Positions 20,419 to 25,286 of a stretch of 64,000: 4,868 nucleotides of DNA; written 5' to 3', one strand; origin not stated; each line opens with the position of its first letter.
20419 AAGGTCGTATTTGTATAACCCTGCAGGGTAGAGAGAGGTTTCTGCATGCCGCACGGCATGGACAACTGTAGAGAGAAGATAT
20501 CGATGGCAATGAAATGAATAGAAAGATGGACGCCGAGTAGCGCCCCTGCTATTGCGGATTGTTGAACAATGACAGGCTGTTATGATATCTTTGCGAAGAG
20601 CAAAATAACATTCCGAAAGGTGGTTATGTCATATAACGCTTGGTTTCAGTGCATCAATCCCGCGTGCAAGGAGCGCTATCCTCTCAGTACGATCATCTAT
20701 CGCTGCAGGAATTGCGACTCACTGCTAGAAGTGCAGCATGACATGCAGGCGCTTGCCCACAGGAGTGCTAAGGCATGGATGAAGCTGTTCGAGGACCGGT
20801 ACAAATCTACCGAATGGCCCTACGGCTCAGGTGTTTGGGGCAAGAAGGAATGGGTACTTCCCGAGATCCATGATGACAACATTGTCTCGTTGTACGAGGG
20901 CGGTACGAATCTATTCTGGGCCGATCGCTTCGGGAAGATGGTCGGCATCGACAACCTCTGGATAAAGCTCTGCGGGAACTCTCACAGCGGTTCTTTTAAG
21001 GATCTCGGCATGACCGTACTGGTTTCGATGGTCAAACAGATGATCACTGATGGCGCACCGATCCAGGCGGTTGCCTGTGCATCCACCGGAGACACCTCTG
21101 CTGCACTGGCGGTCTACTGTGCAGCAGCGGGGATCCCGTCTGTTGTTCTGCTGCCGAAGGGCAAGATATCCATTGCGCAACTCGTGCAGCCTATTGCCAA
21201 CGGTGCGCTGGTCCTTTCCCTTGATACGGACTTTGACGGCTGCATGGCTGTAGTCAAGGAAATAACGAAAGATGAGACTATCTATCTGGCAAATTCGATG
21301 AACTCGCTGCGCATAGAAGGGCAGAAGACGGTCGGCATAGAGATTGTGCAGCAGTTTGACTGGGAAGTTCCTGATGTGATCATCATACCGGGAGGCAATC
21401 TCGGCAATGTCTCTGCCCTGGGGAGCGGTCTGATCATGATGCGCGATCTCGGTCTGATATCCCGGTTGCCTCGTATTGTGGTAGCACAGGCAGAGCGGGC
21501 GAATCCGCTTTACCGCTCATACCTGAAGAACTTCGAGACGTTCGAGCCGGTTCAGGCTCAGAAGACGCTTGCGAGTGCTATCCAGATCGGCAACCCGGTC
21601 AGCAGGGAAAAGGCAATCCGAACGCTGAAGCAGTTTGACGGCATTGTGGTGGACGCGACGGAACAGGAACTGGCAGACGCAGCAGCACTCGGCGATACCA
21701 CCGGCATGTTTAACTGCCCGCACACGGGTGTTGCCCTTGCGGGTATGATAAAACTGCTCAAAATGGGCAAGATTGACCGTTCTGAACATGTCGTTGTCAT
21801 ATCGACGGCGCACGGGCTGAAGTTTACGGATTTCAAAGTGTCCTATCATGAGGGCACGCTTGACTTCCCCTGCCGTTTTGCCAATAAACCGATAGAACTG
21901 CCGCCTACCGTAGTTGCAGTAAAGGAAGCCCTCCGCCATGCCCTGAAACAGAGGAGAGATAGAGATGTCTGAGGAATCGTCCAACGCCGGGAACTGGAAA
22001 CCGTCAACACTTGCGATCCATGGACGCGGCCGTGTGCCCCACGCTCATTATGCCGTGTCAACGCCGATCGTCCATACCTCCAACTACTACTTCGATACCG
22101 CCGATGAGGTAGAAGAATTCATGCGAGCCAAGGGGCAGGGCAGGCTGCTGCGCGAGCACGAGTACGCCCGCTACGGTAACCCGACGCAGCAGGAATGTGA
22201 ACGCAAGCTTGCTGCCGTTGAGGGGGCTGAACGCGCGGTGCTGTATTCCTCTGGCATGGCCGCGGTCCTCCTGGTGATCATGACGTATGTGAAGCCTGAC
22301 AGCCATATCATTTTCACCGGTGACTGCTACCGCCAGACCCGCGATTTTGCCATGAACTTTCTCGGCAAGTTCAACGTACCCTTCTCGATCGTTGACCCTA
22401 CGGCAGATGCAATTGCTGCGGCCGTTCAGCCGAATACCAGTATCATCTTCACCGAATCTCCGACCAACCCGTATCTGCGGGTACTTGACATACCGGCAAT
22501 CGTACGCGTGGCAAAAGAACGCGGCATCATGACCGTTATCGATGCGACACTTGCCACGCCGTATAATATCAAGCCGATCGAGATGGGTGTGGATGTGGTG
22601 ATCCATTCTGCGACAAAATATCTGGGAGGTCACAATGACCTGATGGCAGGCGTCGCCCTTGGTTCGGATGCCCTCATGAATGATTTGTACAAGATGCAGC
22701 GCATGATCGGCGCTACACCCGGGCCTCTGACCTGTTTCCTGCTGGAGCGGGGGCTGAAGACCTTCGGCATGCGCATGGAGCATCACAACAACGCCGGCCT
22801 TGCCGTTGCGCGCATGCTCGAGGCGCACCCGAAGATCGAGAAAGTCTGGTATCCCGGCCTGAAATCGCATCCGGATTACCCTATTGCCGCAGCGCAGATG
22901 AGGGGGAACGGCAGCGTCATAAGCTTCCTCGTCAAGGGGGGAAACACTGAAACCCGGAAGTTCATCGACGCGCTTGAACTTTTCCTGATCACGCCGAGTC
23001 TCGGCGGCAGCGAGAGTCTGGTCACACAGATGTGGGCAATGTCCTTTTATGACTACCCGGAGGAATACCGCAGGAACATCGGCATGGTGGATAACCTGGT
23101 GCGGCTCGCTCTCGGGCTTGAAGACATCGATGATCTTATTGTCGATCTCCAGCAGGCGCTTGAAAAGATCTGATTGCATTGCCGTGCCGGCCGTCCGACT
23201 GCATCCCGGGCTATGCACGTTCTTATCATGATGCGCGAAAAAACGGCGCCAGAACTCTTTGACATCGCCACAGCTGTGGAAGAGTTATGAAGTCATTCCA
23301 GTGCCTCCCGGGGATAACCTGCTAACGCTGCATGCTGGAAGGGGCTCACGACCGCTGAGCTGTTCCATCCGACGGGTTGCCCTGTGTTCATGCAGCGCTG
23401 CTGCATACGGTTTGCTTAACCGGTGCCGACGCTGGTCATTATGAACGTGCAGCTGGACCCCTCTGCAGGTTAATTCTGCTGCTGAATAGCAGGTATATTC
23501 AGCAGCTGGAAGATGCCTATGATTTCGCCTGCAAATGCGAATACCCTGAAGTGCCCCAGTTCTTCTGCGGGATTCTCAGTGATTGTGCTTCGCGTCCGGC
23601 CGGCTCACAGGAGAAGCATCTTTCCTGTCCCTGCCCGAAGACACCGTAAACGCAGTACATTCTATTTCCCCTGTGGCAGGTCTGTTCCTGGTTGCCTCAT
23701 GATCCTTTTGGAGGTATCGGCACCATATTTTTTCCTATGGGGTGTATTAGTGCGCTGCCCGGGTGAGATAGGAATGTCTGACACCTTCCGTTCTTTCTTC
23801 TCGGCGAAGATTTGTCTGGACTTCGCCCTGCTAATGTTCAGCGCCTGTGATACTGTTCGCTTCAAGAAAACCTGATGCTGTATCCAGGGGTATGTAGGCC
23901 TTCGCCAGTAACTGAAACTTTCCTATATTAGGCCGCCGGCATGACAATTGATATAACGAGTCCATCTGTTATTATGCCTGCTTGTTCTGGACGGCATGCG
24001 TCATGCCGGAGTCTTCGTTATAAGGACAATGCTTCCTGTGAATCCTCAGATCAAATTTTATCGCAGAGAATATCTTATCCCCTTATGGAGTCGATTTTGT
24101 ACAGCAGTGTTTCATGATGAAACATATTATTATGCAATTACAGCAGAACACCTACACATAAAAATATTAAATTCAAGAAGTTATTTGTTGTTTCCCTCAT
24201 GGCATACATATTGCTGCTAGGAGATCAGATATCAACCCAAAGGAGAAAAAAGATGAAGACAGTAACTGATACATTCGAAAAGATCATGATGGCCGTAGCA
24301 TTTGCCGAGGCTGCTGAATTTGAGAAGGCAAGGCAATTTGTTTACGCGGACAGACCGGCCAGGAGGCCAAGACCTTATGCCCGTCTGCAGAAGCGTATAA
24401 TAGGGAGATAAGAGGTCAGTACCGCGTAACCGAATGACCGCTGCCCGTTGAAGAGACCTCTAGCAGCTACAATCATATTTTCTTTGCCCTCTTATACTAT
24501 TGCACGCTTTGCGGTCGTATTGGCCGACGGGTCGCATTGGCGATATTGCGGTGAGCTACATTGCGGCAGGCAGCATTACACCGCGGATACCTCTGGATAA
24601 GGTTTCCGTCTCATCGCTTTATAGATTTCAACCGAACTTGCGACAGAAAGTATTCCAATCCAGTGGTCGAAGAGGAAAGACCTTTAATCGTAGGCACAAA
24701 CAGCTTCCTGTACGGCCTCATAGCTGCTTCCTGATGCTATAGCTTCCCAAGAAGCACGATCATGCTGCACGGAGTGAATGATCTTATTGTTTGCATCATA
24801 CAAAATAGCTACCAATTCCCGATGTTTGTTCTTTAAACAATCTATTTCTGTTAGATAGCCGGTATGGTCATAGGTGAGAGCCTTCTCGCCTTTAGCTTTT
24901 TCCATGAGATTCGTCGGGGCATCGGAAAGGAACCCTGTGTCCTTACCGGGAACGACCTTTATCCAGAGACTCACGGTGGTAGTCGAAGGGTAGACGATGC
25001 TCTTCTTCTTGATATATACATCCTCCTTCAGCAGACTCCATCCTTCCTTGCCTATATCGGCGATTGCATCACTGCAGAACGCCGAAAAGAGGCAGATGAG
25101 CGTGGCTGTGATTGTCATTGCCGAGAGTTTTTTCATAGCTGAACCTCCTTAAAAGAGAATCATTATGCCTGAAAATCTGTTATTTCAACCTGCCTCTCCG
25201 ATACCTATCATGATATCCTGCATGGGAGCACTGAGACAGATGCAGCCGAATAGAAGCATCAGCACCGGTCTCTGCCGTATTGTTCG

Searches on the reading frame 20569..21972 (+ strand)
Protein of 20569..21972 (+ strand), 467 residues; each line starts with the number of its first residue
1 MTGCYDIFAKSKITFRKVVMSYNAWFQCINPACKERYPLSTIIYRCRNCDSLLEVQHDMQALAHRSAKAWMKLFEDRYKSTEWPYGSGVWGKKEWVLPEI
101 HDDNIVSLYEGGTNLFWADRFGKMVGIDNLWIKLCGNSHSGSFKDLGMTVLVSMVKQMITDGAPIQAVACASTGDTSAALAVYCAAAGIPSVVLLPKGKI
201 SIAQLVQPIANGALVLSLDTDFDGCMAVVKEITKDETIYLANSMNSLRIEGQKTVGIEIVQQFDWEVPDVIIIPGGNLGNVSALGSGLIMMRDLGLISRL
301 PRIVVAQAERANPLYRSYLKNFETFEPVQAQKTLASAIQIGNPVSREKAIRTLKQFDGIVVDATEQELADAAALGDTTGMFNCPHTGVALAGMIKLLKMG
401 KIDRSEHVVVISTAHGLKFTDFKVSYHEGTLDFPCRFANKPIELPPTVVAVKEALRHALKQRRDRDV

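Call 65: search_protein_families(library=pfam, proteins=[window:20569-21972:+], max_evalue=0.00001)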
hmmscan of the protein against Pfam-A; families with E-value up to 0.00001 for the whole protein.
window:20569-21972:+ (467 aa): 1 family
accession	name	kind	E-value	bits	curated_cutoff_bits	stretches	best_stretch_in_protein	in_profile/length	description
PF00291.31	PALP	-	1.1e-56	192.8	35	1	106-413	1-294/295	Pyridoxal-phosphate dependent enzyme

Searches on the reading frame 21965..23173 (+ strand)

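Call 65: search_protein_families(library=pfam, proteins=[window:21965-23173:+], max_evalue=0.00001)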
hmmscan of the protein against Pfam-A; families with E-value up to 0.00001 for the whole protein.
window:21965-23173:+ (402 aa): 2 families
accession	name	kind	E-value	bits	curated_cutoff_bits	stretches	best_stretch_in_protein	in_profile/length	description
PF01053.26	Cys_Met_Meta_PP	-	1.4e-126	422.5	27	1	14-400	1-381/381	Cys/Met metabolism PLP-dependent enzyme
PF00155.27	Aminotran_1_2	-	7.7e-09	35.6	19.7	1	39-246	9-246/361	Aminotransferase class I and II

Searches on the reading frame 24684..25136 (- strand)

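Call 65: search_protein_families(library=pfam, proteins=[window:24684-25136:-], max_evalue=0.00001)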
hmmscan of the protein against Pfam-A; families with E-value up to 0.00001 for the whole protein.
window:24684-25136:- (150 aa): 1 family
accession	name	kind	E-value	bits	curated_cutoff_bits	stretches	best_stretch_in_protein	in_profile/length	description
PF16747.10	Adhesin_E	-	3e-06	27.9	23.7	1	82-148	40-109/109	Surface-adhesin protein E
